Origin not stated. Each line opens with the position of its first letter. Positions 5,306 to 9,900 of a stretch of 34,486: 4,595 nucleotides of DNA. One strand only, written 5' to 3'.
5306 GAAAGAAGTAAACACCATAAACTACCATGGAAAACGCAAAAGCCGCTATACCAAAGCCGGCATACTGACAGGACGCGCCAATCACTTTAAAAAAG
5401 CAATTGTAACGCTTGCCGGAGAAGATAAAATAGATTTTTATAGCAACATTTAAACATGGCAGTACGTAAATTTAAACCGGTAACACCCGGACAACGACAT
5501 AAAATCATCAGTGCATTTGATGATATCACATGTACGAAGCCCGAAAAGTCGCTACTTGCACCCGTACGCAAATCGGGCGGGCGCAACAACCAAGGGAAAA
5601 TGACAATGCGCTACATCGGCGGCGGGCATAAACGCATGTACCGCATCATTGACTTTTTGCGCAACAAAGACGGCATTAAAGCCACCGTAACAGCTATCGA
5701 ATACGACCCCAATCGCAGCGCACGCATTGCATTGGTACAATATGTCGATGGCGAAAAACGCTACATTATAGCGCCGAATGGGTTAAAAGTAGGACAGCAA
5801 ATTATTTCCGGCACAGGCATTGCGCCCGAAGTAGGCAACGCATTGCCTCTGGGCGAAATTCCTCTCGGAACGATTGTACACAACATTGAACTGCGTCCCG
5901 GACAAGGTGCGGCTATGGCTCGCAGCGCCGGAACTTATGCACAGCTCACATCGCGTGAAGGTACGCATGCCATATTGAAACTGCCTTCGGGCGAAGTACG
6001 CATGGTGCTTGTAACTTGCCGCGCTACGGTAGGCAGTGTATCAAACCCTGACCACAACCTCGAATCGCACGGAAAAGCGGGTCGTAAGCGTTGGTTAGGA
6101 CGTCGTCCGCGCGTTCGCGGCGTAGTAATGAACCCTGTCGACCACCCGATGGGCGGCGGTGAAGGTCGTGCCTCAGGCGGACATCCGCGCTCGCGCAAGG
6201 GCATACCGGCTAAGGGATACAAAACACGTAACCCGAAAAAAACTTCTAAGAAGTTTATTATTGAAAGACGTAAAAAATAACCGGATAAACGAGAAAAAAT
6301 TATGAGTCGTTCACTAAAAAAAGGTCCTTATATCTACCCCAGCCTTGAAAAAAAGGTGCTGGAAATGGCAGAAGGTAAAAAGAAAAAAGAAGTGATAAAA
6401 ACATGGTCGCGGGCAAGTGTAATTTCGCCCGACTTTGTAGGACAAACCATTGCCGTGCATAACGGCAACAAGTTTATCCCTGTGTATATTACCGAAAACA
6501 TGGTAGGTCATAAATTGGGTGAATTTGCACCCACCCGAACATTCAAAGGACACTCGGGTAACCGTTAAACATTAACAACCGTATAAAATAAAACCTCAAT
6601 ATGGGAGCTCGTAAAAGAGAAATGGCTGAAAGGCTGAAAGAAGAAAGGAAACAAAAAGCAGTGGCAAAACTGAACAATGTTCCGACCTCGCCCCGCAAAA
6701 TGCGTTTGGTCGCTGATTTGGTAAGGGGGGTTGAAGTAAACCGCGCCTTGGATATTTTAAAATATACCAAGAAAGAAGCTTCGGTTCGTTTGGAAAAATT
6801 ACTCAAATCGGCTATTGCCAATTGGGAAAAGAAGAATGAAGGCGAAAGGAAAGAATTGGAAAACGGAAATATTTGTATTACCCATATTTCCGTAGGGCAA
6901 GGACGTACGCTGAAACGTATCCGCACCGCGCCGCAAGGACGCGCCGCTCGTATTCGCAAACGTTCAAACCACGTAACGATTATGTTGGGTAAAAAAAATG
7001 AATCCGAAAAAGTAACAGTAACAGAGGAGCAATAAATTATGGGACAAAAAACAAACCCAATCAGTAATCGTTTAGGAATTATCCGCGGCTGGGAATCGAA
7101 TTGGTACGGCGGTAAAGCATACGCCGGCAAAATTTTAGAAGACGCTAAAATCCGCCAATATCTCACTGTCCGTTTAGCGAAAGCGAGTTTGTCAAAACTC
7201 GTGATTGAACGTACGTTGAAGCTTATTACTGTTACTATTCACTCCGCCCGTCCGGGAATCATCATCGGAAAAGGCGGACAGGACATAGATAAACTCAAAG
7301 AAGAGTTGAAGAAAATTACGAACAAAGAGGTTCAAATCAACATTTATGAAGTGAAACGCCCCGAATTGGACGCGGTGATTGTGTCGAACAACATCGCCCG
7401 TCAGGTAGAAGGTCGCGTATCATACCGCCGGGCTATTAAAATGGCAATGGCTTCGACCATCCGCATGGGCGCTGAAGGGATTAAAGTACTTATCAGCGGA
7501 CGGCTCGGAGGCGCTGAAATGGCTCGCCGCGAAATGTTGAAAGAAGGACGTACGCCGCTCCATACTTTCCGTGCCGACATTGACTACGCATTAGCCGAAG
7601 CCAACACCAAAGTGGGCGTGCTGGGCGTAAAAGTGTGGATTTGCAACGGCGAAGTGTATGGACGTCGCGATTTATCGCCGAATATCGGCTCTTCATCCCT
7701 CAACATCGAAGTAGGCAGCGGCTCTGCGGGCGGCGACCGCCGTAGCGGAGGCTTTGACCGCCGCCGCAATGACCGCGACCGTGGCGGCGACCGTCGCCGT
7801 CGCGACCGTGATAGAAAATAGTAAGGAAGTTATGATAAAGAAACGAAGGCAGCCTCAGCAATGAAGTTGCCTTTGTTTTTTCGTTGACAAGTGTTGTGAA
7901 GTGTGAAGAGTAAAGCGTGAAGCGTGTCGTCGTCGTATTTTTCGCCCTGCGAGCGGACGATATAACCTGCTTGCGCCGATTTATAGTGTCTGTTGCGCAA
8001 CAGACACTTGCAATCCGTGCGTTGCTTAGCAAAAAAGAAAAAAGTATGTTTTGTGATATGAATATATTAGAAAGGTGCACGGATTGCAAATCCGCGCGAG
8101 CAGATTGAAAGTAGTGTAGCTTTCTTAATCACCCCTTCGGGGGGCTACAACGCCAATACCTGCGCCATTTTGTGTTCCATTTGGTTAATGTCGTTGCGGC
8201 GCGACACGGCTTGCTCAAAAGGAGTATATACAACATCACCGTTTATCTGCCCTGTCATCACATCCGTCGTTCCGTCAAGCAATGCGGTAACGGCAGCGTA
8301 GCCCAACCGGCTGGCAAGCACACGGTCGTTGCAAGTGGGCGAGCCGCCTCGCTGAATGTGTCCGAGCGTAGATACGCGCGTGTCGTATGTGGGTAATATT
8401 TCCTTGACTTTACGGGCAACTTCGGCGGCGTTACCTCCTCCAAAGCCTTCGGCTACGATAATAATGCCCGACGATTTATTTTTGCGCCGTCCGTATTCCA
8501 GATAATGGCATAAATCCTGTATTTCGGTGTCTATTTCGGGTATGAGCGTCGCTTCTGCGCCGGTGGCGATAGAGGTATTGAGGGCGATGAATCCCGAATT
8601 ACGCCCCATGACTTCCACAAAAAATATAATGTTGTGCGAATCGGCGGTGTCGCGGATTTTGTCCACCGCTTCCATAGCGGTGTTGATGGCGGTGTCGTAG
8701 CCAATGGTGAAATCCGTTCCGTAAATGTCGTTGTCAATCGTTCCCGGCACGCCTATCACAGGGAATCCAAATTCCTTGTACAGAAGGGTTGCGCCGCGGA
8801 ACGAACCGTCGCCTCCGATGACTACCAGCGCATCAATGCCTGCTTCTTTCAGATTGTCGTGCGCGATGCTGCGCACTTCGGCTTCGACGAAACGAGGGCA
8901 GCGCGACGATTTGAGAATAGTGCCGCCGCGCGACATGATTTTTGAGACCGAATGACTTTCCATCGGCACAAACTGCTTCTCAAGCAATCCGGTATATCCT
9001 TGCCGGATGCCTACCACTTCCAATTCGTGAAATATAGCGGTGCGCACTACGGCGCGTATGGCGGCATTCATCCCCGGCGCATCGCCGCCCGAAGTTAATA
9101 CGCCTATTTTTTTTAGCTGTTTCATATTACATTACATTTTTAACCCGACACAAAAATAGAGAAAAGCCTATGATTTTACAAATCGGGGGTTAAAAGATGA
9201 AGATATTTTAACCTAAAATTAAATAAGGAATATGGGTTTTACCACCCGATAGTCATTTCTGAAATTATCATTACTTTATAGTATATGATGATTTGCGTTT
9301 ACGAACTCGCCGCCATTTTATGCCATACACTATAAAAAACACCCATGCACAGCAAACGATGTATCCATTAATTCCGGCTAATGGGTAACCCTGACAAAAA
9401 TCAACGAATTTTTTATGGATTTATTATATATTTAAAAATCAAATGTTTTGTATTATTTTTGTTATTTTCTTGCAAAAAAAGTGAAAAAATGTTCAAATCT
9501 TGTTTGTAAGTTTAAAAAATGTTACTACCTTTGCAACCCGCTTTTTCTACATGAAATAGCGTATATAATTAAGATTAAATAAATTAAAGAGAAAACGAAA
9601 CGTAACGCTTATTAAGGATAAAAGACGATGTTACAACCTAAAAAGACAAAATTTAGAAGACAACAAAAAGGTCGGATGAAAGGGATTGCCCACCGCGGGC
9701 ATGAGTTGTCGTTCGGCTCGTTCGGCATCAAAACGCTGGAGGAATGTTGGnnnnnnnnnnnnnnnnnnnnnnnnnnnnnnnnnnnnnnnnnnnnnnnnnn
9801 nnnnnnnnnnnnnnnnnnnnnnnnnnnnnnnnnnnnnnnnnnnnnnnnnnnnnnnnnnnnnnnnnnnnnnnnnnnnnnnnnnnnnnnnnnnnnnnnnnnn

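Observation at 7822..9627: S10-spc ribosomal-protein cluster split between rpsC and rplP by an inverted pfkA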

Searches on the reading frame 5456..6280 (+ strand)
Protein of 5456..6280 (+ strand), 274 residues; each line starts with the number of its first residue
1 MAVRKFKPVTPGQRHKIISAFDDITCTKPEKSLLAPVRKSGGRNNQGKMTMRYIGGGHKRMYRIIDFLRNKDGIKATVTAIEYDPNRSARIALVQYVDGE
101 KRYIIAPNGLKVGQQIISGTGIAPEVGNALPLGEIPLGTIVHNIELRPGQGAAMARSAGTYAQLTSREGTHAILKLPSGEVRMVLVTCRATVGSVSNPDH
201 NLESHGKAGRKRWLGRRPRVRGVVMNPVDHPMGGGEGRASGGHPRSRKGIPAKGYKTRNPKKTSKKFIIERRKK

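Call 3: search_protein_families(library=ncbifam, proteins=[window:5456-6280:+])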
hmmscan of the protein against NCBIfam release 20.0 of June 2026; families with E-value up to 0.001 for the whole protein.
window:5456-6280:+ (274 aa): 2 families
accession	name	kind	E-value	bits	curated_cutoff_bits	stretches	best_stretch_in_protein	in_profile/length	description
TIGR01171.1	rplB_bact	equivalog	1.2e-120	402.1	174.5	1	3-274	1-275/275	50S ribosomal protein L2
NF007180.0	PRK09612.1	equivalog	6.7e-44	150.2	265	1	44-245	8-214/238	50S ribosomal protein L2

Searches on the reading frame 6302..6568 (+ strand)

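Call 3: search_protein_families(library=ncbifam, proteins=[window:6302-6568:+])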
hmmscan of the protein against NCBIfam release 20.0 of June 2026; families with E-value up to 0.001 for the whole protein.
window:6302-6568:+ (88 aa): 3 families
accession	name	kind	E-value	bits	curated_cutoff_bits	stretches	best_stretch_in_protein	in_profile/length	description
TIGR01050.1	rpsS_bact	equivalog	6.6e-41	138.5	89.35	1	1-86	1-85/92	30S ribosomal protein S19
NF003121.0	PRK04038.1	equivalog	1.9e-19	69.9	146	1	15-85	57-129/145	30S ribosomal protein S19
TIGR01025.1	uS19_arch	equivalog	1.4e-17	63.8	139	1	20-85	55-119/135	30S ribosomal protein S19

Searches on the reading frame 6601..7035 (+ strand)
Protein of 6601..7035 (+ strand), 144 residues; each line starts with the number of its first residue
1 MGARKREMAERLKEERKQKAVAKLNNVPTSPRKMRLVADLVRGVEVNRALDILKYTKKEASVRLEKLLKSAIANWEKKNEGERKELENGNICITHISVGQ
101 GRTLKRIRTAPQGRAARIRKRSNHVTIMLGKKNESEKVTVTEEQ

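Call 3: search_protein_families(library=ncbifam, proteins=[window:6601-7035:+])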
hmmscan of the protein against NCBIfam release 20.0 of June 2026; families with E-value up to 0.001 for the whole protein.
window:6601-7035:+ (144 aa): 4 families
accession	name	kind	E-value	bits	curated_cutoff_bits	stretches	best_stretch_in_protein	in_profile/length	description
TIGR01044.1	rplV_bact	equivalog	1.5e-28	99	73.65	1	22-128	1-102/103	50S ribosomal protein L22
NF008917.0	PRK12279.1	equivalog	3.3e-19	69.3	526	1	25-137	8-117/311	50S ribosomal protein L22/unknown domain fusion protein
NF003260.0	PRK04223.1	equivalog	9.3e-11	41.9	137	1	60-131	86-151/154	50S ribosomal protein L22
TIGR01038.1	uL22_arch_euk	equivalog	4.1e-10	39.8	79.85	1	55-131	78-147/148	50S ribosomal protein L22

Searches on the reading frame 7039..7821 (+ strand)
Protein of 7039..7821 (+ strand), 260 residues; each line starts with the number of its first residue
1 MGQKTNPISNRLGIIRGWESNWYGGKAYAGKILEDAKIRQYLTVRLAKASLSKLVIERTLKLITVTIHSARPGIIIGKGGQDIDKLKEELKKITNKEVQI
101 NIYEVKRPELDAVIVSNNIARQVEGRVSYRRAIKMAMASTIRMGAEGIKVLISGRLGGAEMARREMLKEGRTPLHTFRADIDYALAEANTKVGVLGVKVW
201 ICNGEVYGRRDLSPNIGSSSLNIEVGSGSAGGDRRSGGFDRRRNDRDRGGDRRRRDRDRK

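Call 3: search_protein_families(library=ncbifam, proteins=[window:7039-7821:+])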
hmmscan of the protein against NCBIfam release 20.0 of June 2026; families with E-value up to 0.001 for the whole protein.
window:7039-7821:+ (260 aa): 3 families
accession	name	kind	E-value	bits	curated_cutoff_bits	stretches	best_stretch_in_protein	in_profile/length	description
TIGR01009.1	rpsC_bact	equivalog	2e-82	276.1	114.5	1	1-208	1-210/212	30S ribosomal protein S3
NF003219.0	PRK04191.1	equivalog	5.1e-32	111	147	1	33-206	12-187/229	30S ribosomal protein S3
TIGR01008.1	uS3_euk_arch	equivalog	8.5e-28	97.4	150.25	1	33-205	10-184/195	30S ribosomal protein S3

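Call 10: find_related_loci(query=window:7039-7821:+, collection=genome_contigs, flank=6000)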
Query window:7039-7821:+ (260 aa) in genome_contigs; peptide patterns used: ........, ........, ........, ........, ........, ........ (x = any residue, [..] = any of these).
600 stretches matched a pattern (row limit reached: there are more); 571 encode a relative of the query (tblastn E <= 1e-3); the best 80 are kept; 80 distinct loci.
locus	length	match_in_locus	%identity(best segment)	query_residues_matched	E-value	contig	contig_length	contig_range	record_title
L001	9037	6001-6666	91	1-222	6e-135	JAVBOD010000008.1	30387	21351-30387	MAG: Bacteroidales bacterium isolate EPI_MAG_00099 c_000011858335, whole genome shotgun sequence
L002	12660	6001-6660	88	1-220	7e-130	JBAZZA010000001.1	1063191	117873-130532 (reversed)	MAG: Bacteroidales bacterium isolate SO_2017_GW1_95 NODE_13_length_1063191_cov_1.976100_OW334_2017, whole genome shotgun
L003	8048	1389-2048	85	1-220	1e-127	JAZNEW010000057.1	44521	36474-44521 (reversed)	MAG: Candidatus Egerieisoma sp. isolate T1900044717_TS20190183.MAGScoT_cleanbin_000013 SGB_1888_k141_978505, whole genom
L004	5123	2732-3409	83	1-229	3e-128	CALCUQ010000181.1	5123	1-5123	MAG TPA_asm: uncultured Bacteroidales bacterium isolate SRR6425771_bin.30_CONCOCT_v1.1_MAG genome assembly, contig: ERZ1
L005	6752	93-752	84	1-220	2e-126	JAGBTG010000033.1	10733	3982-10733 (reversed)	MAG: Bacteroidales bacterium isolate RGIG9426 Yak_Cecum-2__c592378, whole genome shotgun sequence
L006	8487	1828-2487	84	1-220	2e-126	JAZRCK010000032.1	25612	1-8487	MAG: Candidatus Egerieisoma sp. isolate T1900045514_YK20190208.MAGScoT_cleanbin_000023 SGB_7589_k141_2442080, whole geno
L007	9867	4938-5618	81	1-234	3e-126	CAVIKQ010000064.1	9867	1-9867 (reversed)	Eggerthellaceae bacterium isolate H07676-L1_cleanbin_000034 genome assembly, contig: Spades_H07676-L1_contig_5824, whole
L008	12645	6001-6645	87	1-215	2e-125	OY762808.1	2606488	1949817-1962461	MAG: Bacteroidales bacterium isolate 43fc7654-982f-4dd3-a3de-05d207c0eafc genome assembly, chromosome: 1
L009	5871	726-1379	85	1-220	9e-126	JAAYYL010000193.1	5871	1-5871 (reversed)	MAG: Bacteroidales bacterium isolate AS06rmzACSIP_227 684426_AS06, whole genome shotgun sequence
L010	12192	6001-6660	84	1-220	8e-125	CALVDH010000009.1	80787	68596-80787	MAG: uncultured Bacteroidales bacterium isolate BRZ_CG__bin93 genome assembly, contig: BRZ_CG__NODE_495_length_80787_cov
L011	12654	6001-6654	85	1-220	2e-124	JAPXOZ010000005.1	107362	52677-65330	MAG: Bacteroidales bacterium isolate binned_ad_7.188 NODE_129_length_107362_cov_3.566336, whole genome shotgun sequence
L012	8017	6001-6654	84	1-218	5e-124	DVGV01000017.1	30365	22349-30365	MAG TPA_asm: Candidatus Coprenecus merdigallinarum isolate ChiHecolR1B25-18470 ChiHecolR1B25__C83139_L30365_SRR6323513,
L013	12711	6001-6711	78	1-237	3e-124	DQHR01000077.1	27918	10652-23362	MAG TPA_asm: Bacteroidales bacterium isolate UBA8529 contig_268109, whole genome shotgun sequence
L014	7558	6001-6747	74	1-252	3e-123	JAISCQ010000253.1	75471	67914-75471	MAG: Bacteroidales bacterium isolate Gx481_bin90 k119_2999775, whole genome shotgun sequence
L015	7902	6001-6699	77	1-243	5e-123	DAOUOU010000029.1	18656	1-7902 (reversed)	MAG TPA_asm: Bacteroidales bacterium isolate CSMAG_82 CSMAG_82_k119_569969_length_18656_cov_13.9567, whole genome shotgu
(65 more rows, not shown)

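Call 54: search_protein_families(library=pfam, proteins=[L001:6954-7601:+, L001:7523-8119:-, L001:8507-8989:-, L002:6942-7991:-, L002:8075-9277:+, L002:9268-10392:+, L008:6917-8116:+, L008:8075-9070:-, L008:9082-11127:-], max_evalue=0.00001)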
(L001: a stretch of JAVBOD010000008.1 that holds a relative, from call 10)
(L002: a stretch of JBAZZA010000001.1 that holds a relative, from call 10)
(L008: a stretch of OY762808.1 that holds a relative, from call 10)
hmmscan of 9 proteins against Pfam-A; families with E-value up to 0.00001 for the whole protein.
L001:6954-7601:+ (215 aa): 3 families
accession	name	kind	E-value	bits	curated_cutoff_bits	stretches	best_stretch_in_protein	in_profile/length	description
PF00085.26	Thioredoxin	-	3.3e-25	88.5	23.5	1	125-209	18-102/103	Thioredoxin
PF13098.12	Thioredoxin_2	-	6e-08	33.4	27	1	126-207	6-103/104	Thioredoxin-like domain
PF14595.12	Thioredoxin_9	-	3.4e-06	27.4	25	1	119-203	35-121/129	Thioredoxin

L001:7523-8119:- (198 aa): 0 families

L001:8507-8989:- (160 aa): 0 families

L002:6942-7991:- (349 aa): 1 family
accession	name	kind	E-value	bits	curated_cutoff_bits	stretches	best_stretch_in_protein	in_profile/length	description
PF01875.22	Memo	-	6e-20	72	27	1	55-299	32-241/269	Memo-like protein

L002:8075-9277:+ (400 aa): 1 family
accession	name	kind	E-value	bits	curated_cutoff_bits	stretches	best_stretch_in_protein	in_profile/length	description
PF00144.29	Beta-lactamase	-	2e-57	195.3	27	1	40-382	1-321/329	Beta-lactamase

L002:9268-10392:+ (374 aa): 1 family
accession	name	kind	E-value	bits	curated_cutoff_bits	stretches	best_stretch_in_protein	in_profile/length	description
PF00583.31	Acetyltransf_1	-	3.5e-06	27.7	20.7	0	36-120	9-95/116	Acetyltransferase (GNAT) family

L008:6917-8116:+ (399 aa): 1 family
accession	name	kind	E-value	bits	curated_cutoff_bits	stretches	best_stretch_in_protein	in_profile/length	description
PF00144.29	Beta-lactamase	-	1.2e-62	212.4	27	1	40-388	1-327/329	Beta-lactamase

L008:8075-9070:- (331 aa): 1 family
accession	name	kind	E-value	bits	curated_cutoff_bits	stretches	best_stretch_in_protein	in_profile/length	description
PF01264.26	Chorismate_synt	-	2.2e-105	352.4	27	1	9-320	2-327/327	Chorismate synthase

L008:9082-11127:- (681 aa): 2 families
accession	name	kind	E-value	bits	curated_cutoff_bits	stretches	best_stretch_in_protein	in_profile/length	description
PF00275.25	EPSP_synthase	-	2.6e-70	237.7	22.8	1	227-679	5-416/417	EPSP synthase (3-phosphoshikimate 1-carboxyvinyltransferase)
PF01487.21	DHquinase_I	-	7.6e-38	131.3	22.2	1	19-214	22-229/230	Type I 3-dehydroquinase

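Call 69: find_homologous_proteins(query=window:7039-7821:+, max_evalue=1e-80)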
Query window:7039-7821:+ (260 aa): 7942 proteins with E <= 1e-80 among 8000 candidates; the best 120 are listed.
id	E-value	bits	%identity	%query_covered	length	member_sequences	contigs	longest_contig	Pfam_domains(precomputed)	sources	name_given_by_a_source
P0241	1.6e-162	557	100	100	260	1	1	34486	PF07650.24,PF00189.26,PF05316.18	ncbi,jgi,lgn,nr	ncbi:MAG: 30S ribosomal protein S3 [Prevotellaceae bacterium]|jgi:small subunit ribosomal protein S3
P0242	5.6e-139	480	93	88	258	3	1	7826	PF07650.24,PF00189.26,PF05316.18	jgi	jgi:small subunit ribosomal protein S3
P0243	2.0e-138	478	93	88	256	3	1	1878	PF07650.24,PF00189.26,PF05316.18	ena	-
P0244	4.4e-137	474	93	88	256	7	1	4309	PF07650.24,PF00189.26,PF05316.18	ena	-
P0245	8.5e-136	470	92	88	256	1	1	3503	PF07650.24,PF00189.26,PF05316.18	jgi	jgi:small subunit ribosomal protein S3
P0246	1.2e-135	469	90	87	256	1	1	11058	PF07650.24,PF00189.26,PF05316.18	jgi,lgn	jgi:small subunit ribosomal protein S3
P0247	5.9e-133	460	86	89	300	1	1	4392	PF07650.24,PF00189.26,PF05316.18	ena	-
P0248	2.6e-132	458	89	85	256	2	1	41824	PF07650.24,PF00189.26,PF05316.18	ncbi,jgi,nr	ncbi:MAG: 30S ribosomal protein S3 [Prevotellaceae bacterium]|jgi:small subunit ribosomal protein S3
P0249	2.5e-131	455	91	85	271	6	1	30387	PF07650.24,PF00189.26,PF05316.18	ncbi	-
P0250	6.8e-131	453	88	88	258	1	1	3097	PF07650.24,PF00189.26,PF05316.18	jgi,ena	-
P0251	7.9e-131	453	64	85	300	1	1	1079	PF07650.24,PF00189.26,PF05316.18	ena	-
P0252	1.1e-130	453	86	89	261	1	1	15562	PF07650.24,PF00189.26,PF05316.18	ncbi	-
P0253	2.8e-130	451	85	91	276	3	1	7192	PF07650.24,PF00189.26,PF05316.18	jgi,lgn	jgi:small subunit ribosomal protein S3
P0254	1.7e-129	449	86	90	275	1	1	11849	PF07650.24,PF00189.26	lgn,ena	-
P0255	2.2e-129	449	88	88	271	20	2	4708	PF07650.24,PF00189.26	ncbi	-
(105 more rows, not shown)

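Call 70: find_encoding_contigs(protein=P0248, flank=10000, max_places=2)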
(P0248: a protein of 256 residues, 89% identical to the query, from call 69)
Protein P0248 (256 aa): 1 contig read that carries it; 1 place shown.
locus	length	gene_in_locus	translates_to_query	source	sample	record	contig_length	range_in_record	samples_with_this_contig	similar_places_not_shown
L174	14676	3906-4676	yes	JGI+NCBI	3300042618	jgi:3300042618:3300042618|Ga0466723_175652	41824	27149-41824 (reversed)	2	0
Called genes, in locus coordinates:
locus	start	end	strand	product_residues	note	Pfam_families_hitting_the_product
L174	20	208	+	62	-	-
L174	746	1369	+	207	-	PF00297:Ribosomal_L3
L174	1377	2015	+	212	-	PF00573:Ribosomal_L4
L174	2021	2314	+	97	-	PF00276:Ribosomal_L23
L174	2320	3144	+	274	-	PF00181:Ribosomal_L2_N, PF03947:Ribosomal_L2_C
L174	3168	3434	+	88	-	PF00203:Ribosomal_S19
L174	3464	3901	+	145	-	PF00237:Ribosomal_L22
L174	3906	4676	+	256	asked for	PF05316:VAR1 (faint), PF07650:KH_2, PF00189:Ribosomal_S3_C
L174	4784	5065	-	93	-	-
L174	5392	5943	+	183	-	PF08241:Methyltransf_11, PF13489:Methyltransf_23, PF08242:Methyltransf_12 (weak), PF13649:Methyltransf_25 (weak), PF13847:Methyltransf_31 (weak)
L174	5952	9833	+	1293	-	PF17517:IgGFc_binding, PF13895:Ig_2 (faint), PF19081:Ig_7, PF13585:CHU_C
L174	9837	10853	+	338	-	PF11751:PorP_SprF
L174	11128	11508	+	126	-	PF13518:HTH_28 (faint), PF13551:HTH_29 (weak), PF13565:HTH_32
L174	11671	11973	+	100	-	-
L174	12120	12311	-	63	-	-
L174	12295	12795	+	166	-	-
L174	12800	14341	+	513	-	-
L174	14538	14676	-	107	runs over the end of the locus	PF00076:RRM_1, PF13893:RRM_5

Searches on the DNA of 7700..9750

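Call 40: search_rna_families(source=window, start=7700, end=9750, threshold=evalue, max_evalue=1)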
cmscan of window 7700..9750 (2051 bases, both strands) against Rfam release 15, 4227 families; matches with E-value up to 1: 1.
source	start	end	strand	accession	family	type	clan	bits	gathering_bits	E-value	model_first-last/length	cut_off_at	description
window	8213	8285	-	RF00292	snoTBR5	Gene; snRNA; snoRNA; CD-box;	-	17.1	44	0.84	1-94/94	no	Small nucleolar RNA TBR5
